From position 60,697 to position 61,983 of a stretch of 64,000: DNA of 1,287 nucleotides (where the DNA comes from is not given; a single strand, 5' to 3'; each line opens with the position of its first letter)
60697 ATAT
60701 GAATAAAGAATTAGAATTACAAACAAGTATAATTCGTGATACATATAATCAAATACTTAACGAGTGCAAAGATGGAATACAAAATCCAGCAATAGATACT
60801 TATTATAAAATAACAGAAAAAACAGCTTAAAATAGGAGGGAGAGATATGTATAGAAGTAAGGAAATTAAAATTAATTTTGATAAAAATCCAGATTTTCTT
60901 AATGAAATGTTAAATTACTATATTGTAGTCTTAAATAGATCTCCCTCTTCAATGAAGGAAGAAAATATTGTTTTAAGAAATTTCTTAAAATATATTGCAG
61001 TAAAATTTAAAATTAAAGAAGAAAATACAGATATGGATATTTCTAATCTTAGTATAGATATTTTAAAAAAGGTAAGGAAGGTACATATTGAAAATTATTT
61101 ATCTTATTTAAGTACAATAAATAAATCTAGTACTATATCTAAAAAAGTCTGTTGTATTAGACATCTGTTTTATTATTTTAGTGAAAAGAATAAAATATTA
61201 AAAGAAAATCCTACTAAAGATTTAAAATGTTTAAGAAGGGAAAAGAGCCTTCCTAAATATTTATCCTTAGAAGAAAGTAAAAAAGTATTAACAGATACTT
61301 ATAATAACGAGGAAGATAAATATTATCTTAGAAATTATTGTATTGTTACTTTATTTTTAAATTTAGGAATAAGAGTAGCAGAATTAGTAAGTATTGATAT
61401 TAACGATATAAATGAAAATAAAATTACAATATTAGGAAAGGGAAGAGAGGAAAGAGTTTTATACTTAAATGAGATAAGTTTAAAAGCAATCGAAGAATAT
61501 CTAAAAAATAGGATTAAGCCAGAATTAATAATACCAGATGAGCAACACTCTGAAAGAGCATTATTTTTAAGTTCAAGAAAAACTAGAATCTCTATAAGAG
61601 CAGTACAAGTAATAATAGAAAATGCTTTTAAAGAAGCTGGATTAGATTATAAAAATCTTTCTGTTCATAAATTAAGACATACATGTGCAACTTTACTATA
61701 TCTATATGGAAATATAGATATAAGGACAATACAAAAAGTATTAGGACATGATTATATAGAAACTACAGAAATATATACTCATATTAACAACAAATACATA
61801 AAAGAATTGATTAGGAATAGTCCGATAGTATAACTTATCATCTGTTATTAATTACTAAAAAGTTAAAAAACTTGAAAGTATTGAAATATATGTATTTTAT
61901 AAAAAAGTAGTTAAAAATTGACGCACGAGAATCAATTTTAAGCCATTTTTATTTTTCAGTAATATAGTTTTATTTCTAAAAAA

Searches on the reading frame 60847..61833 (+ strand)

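Call 63: search_protein_families(library=pfam, proteins=[window:60847-61833:+], max_evalue=0.001)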
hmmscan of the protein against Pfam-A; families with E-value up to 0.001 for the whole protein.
window:60847-61833:+ (328 aa): 1 family
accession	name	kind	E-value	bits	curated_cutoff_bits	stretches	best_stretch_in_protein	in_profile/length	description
PF00589.27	Phage_integrase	-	5.3e-33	114.6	27.1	1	152-315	15-170/172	Phage integrase family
